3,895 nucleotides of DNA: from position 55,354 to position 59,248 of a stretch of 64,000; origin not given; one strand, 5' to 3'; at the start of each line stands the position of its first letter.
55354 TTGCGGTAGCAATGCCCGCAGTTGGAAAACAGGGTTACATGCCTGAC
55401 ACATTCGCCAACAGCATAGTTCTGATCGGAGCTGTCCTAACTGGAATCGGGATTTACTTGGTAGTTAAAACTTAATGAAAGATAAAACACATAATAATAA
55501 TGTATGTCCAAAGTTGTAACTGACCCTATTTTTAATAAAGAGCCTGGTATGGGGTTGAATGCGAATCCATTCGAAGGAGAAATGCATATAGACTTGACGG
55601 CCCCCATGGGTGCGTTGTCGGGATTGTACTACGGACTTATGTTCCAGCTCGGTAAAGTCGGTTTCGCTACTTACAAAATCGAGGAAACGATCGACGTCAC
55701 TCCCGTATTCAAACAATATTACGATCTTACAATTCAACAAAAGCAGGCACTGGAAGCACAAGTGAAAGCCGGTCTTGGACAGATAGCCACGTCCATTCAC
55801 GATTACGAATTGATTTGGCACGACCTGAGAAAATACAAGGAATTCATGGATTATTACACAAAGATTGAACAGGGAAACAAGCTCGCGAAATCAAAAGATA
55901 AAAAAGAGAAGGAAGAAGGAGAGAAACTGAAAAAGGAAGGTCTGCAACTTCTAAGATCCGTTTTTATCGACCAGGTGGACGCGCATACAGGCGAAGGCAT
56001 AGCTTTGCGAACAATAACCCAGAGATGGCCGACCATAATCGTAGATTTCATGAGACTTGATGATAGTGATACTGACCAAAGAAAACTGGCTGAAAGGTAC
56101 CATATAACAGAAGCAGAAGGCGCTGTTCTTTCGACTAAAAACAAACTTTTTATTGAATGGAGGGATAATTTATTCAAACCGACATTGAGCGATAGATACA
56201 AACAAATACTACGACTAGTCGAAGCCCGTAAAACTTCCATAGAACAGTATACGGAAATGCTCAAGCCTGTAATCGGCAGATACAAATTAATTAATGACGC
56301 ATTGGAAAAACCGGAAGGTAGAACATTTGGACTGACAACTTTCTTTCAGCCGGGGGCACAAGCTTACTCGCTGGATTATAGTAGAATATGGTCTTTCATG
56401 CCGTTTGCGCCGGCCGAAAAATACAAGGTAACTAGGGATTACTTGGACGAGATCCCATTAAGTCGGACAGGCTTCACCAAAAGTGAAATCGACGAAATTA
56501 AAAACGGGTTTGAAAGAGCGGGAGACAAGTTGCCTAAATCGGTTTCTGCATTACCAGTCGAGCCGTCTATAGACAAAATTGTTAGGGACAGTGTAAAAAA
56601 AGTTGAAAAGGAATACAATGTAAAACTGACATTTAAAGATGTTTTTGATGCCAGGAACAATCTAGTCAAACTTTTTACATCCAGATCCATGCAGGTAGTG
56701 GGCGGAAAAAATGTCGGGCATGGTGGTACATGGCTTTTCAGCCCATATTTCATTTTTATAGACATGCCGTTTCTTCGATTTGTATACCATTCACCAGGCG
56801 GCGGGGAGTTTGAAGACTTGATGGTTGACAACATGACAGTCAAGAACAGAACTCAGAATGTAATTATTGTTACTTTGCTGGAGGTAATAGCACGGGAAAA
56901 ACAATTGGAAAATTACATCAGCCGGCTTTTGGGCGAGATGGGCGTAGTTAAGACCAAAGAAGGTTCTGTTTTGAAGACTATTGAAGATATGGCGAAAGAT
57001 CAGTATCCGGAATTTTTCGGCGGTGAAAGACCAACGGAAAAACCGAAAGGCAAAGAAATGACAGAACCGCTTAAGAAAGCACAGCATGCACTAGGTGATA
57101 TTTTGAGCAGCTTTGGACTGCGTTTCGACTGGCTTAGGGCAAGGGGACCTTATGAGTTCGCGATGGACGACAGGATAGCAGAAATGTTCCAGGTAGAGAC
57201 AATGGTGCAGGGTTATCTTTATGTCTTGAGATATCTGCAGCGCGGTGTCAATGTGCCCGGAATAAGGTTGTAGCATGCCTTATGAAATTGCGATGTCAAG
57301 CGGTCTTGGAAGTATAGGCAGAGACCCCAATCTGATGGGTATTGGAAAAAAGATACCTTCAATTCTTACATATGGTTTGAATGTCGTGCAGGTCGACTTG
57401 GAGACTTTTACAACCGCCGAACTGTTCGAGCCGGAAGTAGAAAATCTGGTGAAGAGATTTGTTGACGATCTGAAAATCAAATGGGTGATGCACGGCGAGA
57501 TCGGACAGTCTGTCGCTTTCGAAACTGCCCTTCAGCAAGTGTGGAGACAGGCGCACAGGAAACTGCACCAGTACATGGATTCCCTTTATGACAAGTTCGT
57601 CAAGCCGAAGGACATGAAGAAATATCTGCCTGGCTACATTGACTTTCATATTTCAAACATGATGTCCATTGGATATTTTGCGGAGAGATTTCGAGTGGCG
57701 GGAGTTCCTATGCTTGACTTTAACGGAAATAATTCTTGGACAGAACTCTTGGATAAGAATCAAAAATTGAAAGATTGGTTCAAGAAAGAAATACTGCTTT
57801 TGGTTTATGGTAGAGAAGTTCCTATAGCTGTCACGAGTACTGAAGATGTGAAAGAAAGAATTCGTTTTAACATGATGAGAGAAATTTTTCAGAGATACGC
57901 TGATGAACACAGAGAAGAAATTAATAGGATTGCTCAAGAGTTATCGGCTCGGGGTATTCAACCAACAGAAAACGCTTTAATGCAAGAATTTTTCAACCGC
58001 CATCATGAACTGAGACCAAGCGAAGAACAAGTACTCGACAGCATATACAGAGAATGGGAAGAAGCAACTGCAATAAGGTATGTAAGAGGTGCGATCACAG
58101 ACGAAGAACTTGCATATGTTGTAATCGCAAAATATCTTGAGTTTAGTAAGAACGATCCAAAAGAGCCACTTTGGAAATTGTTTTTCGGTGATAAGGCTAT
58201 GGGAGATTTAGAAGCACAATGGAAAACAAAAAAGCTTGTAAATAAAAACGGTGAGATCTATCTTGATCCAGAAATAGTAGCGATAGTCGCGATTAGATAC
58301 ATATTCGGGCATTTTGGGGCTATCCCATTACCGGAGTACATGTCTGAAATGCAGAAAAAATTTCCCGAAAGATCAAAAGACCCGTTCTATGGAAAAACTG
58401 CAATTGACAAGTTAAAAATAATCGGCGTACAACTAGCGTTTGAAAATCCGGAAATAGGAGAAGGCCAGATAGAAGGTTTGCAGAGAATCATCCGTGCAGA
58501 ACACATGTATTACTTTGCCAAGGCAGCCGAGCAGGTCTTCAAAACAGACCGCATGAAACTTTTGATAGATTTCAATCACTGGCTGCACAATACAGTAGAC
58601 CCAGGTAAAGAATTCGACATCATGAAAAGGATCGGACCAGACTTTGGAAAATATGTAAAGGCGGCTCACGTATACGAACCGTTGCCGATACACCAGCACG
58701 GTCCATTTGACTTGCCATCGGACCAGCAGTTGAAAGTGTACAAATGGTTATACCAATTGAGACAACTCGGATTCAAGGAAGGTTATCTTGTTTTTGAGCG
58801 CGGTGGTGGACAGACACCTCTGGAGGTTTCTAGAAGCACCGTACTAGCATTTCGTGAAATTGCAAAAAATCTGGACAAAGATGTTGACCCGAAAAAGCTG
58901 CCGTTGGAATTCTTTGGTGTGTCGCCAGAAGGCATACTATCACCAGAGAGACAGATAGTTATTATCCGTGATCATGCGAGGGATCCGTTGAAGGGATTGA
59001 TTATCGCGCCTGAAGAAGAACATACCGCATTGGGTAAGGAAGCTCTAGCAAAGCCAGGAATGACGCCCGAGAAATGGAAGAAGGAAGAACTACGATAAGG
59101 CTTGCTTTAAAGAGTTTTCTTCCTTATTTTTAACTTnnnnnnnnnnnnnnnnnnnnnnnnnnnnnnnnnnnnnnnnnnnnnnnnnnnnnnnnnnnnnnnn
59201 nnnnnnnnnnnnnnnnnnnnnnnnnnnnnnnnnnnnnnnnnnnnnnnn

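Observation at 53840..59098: Block of six co-localised genes with no recognisable families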

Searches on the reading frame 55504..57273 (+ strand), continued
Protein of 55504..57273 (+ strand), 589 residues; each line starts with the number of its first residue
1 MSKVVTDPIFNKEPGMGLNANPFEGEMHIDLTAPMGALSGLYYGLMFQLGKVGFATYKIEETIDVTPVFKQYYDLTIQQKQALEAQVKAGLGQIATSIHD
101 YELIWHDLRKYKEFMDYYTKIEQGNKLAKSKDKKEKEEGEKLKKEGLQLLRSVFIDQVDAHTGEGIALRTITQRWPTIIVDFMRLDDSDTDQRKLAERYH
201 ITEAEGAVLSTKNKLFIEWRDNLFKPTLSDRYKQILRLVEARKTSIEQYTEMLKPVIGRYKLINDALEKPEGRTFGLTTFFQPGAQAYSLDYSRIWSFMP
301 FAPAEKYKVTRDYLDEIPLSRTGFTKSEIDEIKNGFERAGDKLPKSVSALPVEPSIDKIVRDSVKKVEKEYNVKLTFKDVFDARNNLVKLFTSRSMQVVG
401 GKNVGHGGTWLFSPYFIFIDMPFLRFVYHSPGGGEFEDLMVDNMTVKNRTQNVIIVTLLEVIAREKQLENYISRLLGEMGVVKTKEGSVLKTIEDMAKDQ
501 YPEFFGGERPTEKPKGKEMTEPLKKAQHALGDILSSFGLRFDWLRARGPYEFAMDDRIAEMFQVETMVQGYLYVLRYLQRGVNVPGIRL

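Call 66: fold_search(model_id=the predicted structure, library=viral)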
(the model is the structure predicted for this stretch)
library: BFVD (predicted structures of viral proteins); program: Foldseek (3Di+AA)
matches with E <= 10: 658; with E <= 0.001: 0
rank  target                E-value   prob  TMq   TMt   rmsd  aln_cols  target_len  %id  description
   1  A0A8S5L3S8            1.3e-03  0.35  0.11  0.15  24.4       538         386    8  Maturation protein [ssRNA phage SRR5208570_4]
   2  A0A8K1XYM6            1.4e-03  0.30  0.09  0.10  22.2       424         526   10  (no name in the UniProt tables at hand)
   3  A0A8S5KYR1            4.6e-03  0.16  0.09  0.12  24.8       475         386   11  Maturation protein [ssRNA phage Gephyllon.1_14]
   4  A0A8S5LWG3            7.1e-03  0.23  0.12  0.14  27.9       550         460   10  Internal head protein [Myoviridae sp. cto1k8]
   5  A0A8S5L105            1.2e-02  0.35  0.14  0.18  16.5       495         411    9  Maturation protein [ssRNA phage SRR7976323_4]
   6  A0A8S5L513            1.5e-02  0.15  0.10  0.13  20.3       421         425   11  Maturation protein [ssRNA phage SRR6960799_10]
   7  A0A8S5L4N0            2.7e-02  0.12  0.11  0.14  24.5       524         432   13  Maturation protein [ssRNA phage SRR7976299_6]
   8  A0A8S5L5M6            2.9e-02  0.08  0.10  0.11  19.7       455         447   10  Maturation protein [ssRNA phage SRR6960549_4]
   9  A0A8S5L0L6            3.6e-02  0.14  0.12  0.16  24.6       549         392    9  Maturation protein [ssRNA phage SRR6960509_8]
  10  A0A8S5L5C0            4.2e-02  0.09  0.07  0.09  34.2       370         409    9  Maturation protein [ssRNA phage SRR5466725_10]
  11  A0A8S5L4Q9            5.2e-02  0.09  0.11  0.13  22.8       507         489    9  Maturation protein [ssRNA phage SRR5466725_16]
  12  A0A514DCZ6            5.5e-02  0.09  0.11  0.15  30.3       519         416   10  Uncharacterized protein [Leviviridae sp.]
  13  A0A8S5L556            6.5e-02  0.06  0.08  0.10  30.1       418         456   10  Maturation protein [ssRNA phage SRR5466729_2]
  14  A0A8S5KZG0            6.9e-02  0.10  0.09  0.11  22.0       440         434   10  Maturation protein [ssRNA phage SRR5466338_3]
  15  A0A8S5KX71            6.9e-02  0.09  0.10  0.12  25.5       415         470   11  Maturation protein [ssRNA phage AIN000]
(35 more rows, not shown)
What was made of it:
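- BFVD structural search was negative (call 66).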

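Call 71: search_protein_families(library=pfam, proteins=[L065:5477-6619:+, L065:6619-7173:+, L065:7177-7944:+, L085:3244-5358:+, L085:6375-7085:+, L085:7121-7510:+, L085:7519-7848:+, L081:9465-10049:+, L081:10119-11198:+, L080:7239-7574:+], max_evalue=0.01)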
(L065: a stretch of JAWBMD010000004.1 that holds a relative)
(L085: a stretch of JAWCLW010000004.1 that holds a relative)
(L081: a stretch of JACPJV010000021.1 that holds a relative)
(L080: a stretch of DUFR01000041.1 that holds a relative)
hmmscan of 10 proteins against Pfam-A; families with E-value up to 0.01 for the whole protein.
L065:5477-6619:+ (381 aa): 0 families

L065:6619-7173:+ (185 aa): 0 families

L065:7177-7944:+ (256 aa): 2 families
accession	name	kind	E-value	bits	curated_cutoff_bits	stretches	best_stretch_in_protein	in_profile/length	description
PF00491.26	Arginase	-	5.7e-25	88.8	22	1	47-224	47-252/280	Arginase family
PF03412.21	Peptidase_C39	-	0.0082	16.4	22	0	58-108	58-106/133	Peptidase C39 family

L085:3244-5358:+ (705 aa): 0 families

L085:6375-7085:+ (237 aa): 12 families
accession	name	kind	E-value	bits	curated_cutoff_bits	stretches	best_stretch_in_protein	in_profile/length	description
PF01135.25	PCMT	-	1.6e-65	221.2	20.3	1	34-232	2-207/210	Protein-L-isoaspartate(D-aspartate) O-methyltransferase (PCMT)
PF13847.12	Methyltransf_31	-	9.7e-08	32.3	27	1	104-179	2-81/145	Methyltransferase domain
PF00398.26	RrnaAD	-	6.9e-06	25.8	24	1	101-183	26-108/263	Ribosomal RNA adenine dimethylase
PF13649.12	Methyltransf_25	-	7.3e-06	27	27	1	109-180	1-72/97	Methyltransferase domain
PF08704.16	GCD14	-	1.7e-05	25.1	26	1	94-154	29-89/247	tRNA methyltransferase complex GCD14 subunit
PF01209.24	Ubie_methyltran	-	2.2e-05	24.4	20.1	1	96-162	38-103/233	ubiE/COQ5 methyltransferase family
PF05175.20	MTS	-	0.00017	21.7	23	1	95-177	21-103/170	Methyltransferase small domain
PF01596.23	Methyltransf_3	-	0.00047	19.9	22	1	101-152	40-91/204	O-methyltransferase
PF01189.24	Methyltr_RsmB-F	-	0.003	17.7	27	1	100-180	3-87/199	16S rRNA methyltransferase RsmB/F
PF01269.23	Fibrillarin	-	0.0031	17.1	27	1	102-163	68-129/227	Fibrillarin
PF08241.18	Methyltransf_11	-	0.0039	18.2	21.2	1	110-165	1-53/95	Methyltransferase domain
PF13679.12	Methyltransf_32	-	0.0058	17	27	1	97-154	17-77/143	Methyltransferase domain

L085:7121-7510:+ (130 aa): 1 family
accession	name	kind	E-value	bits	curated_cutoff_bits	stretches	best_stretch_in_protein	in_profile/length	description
PF01433.26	Peptidase_M1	-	0.0076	16.3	27.7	1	57-121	47-110/218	Peptidase family M1 domain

L085:7519-7848:+ (110 aa): 1 family
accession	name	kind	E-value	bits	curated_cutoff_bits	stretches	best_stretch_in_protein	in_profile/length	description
PF03729.18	DUF308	-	0.0022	18.7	25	1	4-50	26-73/73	Short repeat of unknown function (DUF308)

L081:9465-10049:+ (195 aa): 0 families

L081:10119-11198:+ (360 aa): 1 family
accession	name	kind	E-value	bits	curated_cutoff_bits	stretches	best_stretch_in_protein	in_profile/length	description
PF14938.12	SNAP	-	0.00029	20.9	25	1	24-120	33-127/282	Soluble NSF attachment protein, SNAP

L080:7239-7574:+ (112 aa): 1 family
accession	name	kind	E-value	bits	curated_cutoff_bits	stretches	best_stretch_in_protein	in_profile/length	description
PF03729.18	DUF308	-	0.0015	19.1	25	1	4-51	25-73/73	Short repeat of unknown function (DUF308)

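Call 88: find_related_loci(query=A2, collection=viral_contigs, flank=8000)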
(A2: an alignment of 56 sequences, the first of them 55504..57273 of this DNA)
Query A2 (589 aa) in viral_contigs; peptide patterns used: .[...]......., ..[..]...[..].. (x = any residue, [..] = any of these).
41 stretches matched a pattern, but none encodes a relative of the query by tblastn (E <= 1e-3).
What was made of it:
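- No relative of A in 2.9 million IMG/VR contigs (call 88).
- Tried and rejected: No relative of A was found in IMG/VR (call 88).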

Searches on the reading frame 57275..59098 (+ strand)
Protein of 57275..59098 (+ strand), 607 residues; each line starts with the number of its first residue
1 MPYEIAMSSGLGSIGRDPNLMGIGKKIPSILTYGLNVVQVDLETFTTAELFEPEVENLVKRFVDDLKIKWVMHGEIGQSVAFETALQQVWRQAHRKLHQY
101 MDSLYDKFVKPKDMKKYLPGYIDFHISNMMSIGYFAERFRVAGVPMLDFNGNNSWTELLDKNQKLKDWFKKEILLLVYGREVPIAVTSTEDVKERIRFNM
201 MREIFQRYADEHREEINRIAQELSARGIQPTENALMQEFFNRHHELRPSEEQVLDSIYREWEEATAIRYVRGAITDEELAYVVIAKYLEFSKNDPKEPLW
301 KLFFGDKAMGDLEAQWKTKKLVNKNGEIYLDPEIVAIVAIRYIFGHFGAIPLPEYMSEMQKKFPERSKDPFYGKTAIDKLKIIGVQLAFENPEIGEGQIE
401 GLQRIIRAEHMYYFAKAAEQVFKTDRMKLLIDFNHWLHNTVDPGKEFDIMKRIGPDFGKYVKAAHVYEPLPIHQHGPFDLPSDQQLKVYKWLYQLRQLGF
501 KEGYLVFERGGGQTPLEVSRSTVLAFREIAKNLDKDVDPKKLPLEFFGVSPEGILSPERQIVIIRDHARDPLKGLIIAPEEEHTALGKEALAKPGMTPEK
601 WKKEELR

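Call 3: search_protein_families(library=pfam, proteins=[window:57275-59098:+], max_evalue=1)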
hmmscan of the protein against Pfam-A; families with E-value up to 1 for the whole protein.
window:57275-59098:+ (607 aa): 2 families
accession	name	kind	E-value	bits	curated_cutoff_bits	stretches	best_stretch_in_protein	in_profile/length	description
PF09537.16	DUF2383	-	0.11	13.1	30.8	1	192-234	23-65/111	Domain of unknown function (DUF2383)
PF14566.11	PTPlike_phytase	-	0.12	12.9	27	1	176-278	8-113/158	Inositol hexakisphosphate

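Call 4: search_protein_families(library=ncbifam, proteins=[window:57275-59098:+], max_evalue=1)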
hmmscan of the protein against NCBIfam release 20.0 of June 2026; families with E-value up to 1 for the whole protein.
window:57275-59098:+ (607 aa): 0 families

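Call 5: search_protein_families(library=phrogs, proteins=[window:57275-59098:+], max_evalue=0.1)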
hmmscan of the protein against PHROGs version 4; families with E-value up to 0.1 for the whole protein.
window:57275-59098:+ (607 aa): 0 families

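Call 6: search_protein_families(library=padloc, proteins=[window:57275-59098:+], max_evalue=0.1)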
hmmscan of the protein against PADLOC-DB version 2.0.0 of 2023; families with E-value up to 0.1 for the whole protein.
window:57275-59098:+ (607 aa): 0 families

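Call 8: search_solved_structures(query=window:57275-59098:+, max_evalue=1)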
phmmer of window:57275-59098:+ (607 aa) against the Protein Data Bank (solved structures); distinct sequences matched with E-value up to 1: 1.
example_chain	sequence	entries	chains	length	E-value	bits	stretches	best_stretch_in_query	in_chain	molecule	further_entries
1tzt_A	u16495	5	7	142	0.13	13.9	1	233-289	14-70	N utilization substance protein B homolog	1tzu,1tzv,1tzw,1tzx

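Call 9: find_homologous_proteins(query=window:57275-59098:+)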
Query window:57275-59098:+ (607 aa): 41 proteins with E <= 0.001 among 7146 candidates.
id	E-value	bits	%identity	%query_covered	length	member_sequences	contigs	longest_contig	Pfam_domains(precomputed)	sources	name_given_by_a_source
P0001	0.0e+0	1392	100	100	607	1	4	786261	-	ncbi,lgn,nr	ncbi:MAG: hypothetical protein HYW24_00470 [Candidatus Aenigmarchaeota archaeon]|nr:hypothetical pro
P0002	0.0e+0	1080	76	100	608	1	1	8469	-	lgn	-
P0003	0.0e+0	1055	73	100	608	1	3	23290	-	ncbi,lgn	-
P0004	1.5e-290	983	68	100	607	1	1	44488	-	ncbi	-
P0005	5.6e-290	981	70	100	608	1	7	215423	-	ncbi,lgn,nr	ncbi:MAG: hypothetical protein HYT70_02745 [Candidatus Aenigmarchaeota archaeon]|nr:hypothetical pro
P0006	2.8e-280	949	68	100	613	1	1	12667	-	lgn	-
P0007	2.3e-278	943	68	100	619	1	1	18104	-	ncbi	-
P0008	5.7e-276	935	65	100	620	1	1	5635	-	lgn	-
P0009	4.2e-273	926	68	97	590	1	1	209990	-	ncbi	-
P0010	1.6e-271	920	73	89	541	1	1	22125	-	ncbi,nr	ncbi:MAG: hypothetical protein HYS62_03100, partial [Candidatus Aenigmarchaeota archaeon]|nr:hypothe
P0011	5.2e-262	889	62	100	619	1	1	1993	-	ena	-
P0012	1.1e-261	888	62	99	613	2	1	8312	-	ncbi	-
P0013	1.6e-260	884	63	100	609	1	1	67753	-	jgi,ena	-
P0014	2.2e-260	884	62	100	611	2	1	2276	-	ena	-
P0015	7.8e-259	878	61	100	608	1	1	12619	-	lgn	-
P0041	3.8e-125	437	39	100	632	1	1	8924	-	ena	-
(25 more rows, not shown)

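Call 17: search_solved_structures(query=A1, max_evalue=1)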
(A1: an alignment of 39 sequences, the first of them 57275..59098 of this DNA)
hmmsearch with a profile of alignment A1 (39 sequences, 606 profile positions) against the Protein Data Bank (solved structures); distinct sequences matched with E-value up to 1: 2.
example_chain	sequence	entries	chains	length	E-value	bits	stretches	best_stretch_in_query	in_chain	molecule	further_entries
5fpx_A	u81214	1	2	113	0.4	12.6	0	394-431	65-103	PECTIN DEGRADATION PROTEIN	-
5fpz_A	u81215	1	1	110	0.46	12.4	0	395-431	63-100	PECTIN DEGRADATION PROTEIN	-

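Call 22: find_encoding_contigs(protein=P0041, flank=8000, max_places=2)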
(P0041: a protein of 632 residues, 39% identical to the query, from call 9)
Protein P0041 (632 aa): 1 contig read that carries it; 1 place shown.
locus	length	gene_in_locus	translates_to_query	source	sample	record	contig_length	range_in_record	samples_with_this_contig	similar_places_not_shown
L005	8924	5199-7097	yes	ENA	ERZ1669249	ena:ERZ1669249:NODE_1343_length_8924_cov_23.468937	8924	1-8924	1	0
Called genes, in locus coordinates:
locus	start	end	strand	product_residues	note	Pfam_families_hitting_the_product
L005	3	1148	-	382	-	?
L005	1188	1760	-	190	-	-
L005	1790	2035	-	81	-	-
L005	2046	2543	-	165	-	-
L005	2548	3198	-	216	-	-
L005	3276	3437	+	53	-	-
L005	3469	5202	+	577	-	-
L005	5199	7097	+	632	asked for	-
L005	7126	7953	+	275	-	PF01909:NTP_transf_2, PF18765:Polbeta (weak)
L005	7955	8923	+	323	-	?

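Call 33: predict_structure(alignment_id=A1)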
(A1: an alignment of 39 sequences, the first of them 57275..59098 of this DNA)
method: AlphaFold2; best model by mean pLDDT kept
length: 607 residues; sequences in the alignment: 39
mean_pLDDT: 84.3   pTM: 0.83
mean pLDDT of the five models: 84.3, 84.3, 82.0, 81.1, 79.7
residues with pLDDT >= 90: 344; 70-90: 148; 50-70: 85; < 50: 30
segments of 3 or more residues with pLDDT < 50: 14-19, 396-402, 573-587
pLDDT, mean of each block of 10 residues (from residue 1): 85 50 76 79 72 85 90 80 91 93 94 94 88 60 88 95 96 87 69 90 93 93 93 92 92 94 89 90 96 96 96 90 84 93 97 93 93 98 96 60 79 97 97 90 96 96 92 77 89 97 88 66 86 94 80 55 59 42 47 65 57
secondary structure, 60 per line:
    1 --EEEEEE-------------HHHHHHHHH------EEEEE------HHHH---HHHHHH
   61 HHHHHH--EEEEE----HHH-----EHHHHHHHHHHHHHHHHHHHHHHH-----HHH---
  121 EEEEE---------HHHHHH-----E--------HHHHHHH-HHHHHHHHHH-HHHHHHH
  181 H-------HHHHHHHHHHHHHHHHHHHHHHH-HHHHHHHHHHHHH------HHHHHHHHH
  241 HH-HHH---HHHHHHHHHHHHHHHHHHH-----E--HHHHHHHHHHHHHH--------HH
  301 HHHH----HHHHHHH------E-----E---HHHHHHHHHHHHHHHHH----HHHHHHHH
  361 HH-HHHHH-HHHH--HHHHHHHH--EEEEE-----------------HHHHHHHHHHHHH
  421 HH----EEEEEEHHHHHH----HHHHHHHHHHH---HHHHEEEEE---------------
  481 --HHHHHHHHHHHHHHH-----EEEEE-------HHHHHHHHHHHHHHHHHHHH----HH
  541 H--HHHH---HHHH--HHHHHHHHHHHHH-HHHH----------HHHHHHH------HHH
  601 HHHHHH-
elements in order: E3-8 H22-30 E37-41 H48-51 H55-66 E69-73 H87-109 E121-125 H135-140 H155-161 H163-172 H174-181 H189-211 H213-225 H232-242 H250-268 H277-290 H299-304 H309-315 H332-348 H353-362 H364-368 H370-373 H376-383 E386-390 H408-422 E427-432 H433-438 H443-453 H457-460 E461-465 H483-497 E503-507 H515-534 H544-547 H551-554 H557-569 H571-574 H585-591 H598-606
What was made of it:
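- On Xylose-isomerase-like TIM barrel / AP endonuclease 2 superfamily (protein B): AlphaFold model with pLDDT 84 and pTM 0.83 (call 33).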

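Call 84: search_protein_families(library=pfam, alignment_id=A1, max_evalue=1)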
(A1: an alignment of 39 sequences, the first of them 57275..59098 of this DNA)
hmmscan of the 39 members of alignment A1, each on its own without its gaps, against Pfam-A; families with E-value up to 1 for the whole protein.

A. member 1, window:57275-59098:+ (607 aa): 2 families
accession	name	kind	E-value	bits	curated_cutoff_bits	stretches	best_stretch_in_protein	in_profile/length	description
PF09537.16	DUF2383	-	0.11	13.1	30.8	1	192-234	23-65/111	Domain of unknown function (DUF2383)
PF14566.11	PTPlike_phytase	-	0.12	12.9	27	1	176-278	8-113/158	Inositol hexakisphosphate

B. families by the number of members that match (of 39 scanned): 27 families (the first 25 are shown)
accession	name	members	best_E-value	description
PF07555.19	NAGidase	3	0.037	beta-N-acetylglucosaminidase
PF10737.14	GerPC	3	0.22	Spore germination protein GerPC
PF01261.30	AP_endonuc_2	2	8.8e-05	Xylose isomerase-like TIM barrel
PF14811.11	TPD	1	0.0024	Protein of unknown function TPD sequence-motif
PF16512.11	RhoGAP-FF1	1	0.0026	p190-A and -B Rho GAPs FF domain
PF11304.13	DUF3106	1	0.0038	Protein of unknown function (DUF3106)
PF11149.13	DUF2924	1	0.014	Protein of unknown function (DUF2924)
PF23535.1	Microp_apicomplexa_21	1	0.017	Apicomplexa microprotein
PF20015.4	VMAP-M12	1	0.02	vWA-MoxR associated protein middle region (VMAP-M) 12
PF16739.11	CARD_2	1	0.037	Caspase recruitment domain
PF07261.16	DnaB_2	1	0.047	Replication initiation and membrane attachment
PF09537.16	DUF2383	1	0.11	Domain of unknown function (DUF2383)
PF14566.11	PTPlike_phytase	1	0.12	Inositol hexakisphosphate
PF09818.15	ABC_ATPase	1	0.14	P-loop domain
PF06851.17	DUF1247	1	0.14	Protein of unknown function (DUF1247)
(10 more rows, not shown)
